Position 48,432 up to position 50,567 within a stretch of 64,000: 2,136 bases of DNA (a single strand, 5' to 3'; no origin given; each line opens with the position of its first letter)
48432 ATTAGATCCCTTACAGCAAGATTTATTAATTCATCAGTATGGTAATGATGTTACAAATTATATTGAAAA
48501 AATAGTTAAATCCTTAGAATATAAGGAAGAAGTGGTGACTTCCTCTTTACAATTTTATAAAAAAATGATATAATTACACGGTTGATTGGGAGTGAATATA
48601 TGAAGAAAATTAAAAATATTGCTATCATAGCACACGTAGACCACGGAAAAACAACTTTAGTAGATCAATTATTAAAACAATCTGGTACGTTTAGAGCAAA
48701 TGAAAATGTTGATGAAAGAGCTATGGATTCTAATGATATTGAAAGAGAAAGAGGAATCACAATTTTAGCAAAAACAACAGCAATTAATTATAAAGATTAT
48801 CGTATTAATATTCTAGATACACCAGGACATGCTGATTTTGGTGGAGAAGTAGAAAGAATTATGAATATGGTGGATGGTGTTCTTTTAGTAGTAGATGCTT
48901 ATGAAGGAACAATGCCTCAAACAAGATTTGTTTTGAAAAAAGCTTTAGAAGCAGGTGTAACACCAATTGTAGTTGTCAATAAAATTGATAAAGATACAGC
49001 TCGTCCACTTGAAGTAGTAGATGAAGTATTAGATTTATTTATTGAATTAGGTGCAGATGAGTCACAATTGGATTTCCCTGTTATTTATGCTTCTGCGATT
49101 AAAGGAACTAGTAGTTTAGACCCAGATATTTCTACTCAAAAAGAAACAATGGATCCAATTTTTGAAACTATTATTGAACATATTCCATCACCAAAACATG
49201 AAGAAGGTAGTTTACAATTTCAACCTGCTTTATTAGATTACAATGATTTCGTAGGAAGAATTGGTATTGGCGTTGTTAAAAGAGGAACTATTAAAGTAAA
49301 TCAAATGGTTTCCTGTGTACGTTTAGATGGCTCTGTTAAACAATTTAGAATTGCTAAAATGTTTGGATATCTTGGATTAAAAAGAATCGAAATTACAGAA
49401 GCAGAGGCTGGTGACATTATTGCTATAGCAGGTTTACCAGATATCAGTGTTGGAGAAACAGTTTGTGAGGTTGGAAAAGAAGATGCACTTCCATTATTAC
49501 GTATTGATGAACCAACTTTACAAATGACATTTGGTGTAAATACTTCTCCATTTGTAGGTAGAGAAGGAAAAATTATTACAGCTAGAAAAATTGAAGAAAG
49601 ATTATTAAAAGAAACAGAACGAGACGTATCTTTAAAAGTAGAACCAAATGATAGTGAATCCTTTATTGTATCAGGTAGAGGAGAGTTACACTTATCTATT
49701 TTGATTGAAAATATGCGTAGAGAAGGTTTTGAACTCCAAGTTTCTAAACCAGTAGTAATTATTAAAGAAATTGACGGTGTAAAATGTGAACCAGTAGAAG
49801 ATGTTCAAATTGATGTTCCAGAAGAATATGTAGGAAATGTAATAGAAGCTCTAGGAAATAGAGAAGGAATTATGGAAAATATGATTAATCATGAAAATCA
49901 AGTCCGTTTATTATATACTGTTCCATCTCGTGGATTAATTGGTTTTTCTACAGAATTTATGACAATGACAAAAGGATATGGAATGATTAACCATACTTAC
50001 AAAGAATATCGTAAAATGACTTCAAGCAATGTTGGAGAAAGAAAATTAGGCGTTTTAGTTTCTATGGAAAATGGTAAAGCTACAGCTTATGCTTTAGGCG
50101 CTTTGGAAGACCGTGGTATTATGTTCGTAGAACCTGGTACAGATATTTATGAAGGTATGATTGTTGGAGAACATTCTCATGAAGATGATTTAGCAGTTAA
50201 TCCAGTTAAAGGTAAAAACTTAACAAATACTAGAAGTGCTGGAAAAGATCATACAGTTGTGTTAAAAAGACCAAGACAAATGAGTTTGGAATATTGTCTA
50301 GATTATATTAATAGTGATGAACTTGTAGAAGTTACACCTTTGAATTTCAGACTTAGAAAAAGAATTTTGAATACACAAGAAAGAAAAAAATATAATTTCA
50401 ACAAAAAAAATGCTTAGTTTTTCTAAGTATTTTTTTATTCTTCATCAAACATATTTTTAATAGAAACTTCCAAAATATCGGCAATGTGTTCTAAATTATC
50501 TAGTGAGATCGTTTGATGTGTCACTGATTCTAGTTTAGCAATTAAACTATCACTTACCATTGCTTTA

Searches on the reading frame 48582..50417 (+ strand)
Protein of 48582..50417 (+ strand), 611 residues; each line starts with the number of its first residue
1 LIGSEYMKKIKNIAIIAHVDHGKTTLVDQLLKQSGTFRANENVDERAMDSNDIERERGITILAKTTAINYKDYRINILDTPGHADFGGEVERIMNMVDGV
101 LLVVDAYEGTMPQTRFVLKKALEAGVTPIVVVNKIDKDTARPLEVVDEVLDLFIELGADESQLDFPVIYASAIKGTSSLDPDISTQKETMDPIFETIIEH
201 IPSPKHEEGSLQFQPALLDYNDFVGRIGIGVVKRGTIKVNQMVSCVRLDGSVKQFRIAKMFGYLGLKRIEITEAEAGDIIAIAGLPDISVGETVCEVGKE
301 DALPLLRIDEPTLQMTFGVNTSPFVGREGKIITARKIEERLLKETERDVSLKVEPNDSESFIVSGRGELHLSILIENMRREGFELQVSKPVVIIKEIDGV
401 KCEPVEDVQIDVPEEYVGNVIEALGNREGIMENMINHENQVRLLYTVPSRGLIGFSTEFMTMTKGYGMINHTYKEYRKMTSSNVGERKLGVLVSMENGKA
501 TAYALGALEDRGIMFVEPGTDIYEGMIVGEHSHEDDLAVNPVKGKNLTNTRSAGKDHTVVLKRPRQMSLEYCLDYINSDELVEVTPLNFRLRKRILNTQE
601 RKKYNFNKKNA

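Call 69: search_protein_families(library=pfam, proteins=[window:48582-50417:+], max_evalue=0.00001)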
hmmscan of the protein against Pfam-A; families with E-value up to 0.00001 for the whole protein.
window:48582-50417:+ (611 aa): 7 families
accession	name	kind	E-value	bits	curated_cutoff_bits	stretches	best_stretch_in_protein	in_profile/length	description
PF00009.33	GTP_EFTU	-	8.4e-58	195.5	26.5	1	8-203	1-188/188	Elongation factor Tu GTP binding domain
PF21018.2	BipA_C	-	4.7e-46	155.5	23.8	1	490-597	2-109/110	TypA/BipA C-terminal domain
PF00679.30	EFG_C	-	7.6e-25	87.2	27.9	1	401-482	2-84/89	Elongation factor G C-terminus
PF03144.31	GTP_EFTU_D2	-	1.4e-10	41.9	30.3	1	225-295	1-73/73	Elongation factor Tu domain 2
PF22042.2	EF-G_D2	-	1.5e-08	35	27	1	220-297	11-84/84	Elongation factor G domain 2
PF14492.12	EFG_III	-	5.1e-07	30.1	27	1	335-387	19-73/75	Elongation Factor G, domain III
PF01926.29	MMR_HSR1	-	7.9e-07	29.6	21.9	1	13-134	2-113/113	50S ribosome-binding GTPase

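Call 76: find_homologous_proteins(query=window:48582-50417:+, max_evalue=1e-50)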
Query window:48582-50417:+ (611 aa): 8000 proteins with E <= 1e-50 among 8000 candidates; the best 120 are listed.
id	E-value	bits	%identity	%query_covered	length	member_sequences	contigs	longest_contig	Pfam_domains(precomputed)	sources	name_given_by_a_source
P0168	0.0e+0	1336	100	99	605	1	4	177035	PF21018.3,PF01926.30,PF00679.31,PF14492.13,PF00009.34,PF03144.32,PF22042.3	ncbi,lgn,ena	-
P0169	0.0e+0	1336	100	99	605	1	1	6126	PF21018.3,PF01926.30,PF00679.31,PF14492.13,PF00009.34,PF03144.32,PF22042.3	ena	-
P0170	0.0e+0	1334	100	99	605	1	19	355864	PF21018.3,PF01926.30,PF00679.31,PF14492.13,PF00009.34,PF03144.32,PF22042.3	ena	-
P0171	0.0e+0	1333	100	99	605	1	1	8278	PF21018.3,PF01926.30,PF00679.31,PF14492.13,PF00009.34,PF03144.32,PF22042.3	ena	-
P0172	0.0e+0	1332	100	99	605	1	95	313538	PF21018.3,PF01926.30,PF00679.31,PF14492.13,PF00009.34,PF03144.32,PF22042.3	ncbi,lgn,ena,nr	ncbi:MAG: translational GTPase TypA [Tenericutes bacterium]|nr:translational GTPase TypA [Mycoplasma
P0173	0.0e+0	1332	100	99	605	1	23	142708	PF21018.3,PF01926.30,PF00679.31,PF14492.13,PF00009.34,PF03144.32,PF22042.3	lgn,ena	-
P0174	0.0e+0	1332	100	99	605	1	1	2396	PF21018.3,PF01926.30,PF00679.31,PF14492.13,PF00009.34,PF03144.32,PF22042.3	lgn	-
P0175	0.0e+0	1331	100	99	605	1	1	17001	PF21018.3,PF01926.30,PF00679.31,PF14492.13,PF00009.34,PF03144.32,PF22042.3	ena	-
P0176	0.0e+0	1331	100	99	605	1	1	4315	PF21018.3,PF01926.30,PF00679.31,PF14492.13,PF00009.34,PF03144.32,PF22042.3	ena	-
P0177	0.0e+0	1331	99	99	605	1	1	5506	PF21018.3,PF01926.30,PF00679.31,PF14492.13,PF00009.34,PF03144.32,PF22042.3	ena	-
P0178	0.0e+0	1330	99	99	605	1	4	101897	PF21018.3,PF01926.30,PF00679.31,PF14492.13,PF00009.34,PF03144.32,PF22042.3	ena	-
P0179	0.0e+0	1330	100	99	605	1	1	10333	PF21018.3,PF01926.30,PF00679.31,PF14492.13,PF00009.34,PF03144.32,PF22042.3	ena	-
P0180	0.0e+0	1329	100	99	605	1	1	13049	PF21018.3,PF01926.30,PF00679.31,PF14492.13,PF00009.34,PF03144.32,PF22042.3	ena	-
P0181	0.0e+0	1329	100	99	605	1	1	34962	PF21018.3,PF01926.30,PF00679.31,PF14492.13,PF00009.34,PF03144.32,PF22042.3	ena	-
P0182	0.0e+0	1329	99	99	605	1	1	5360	PF21018.3,PF01926.30,PF00679.31,PF14492.13,PF00009.34,PF03144.32,PF22042.3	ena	-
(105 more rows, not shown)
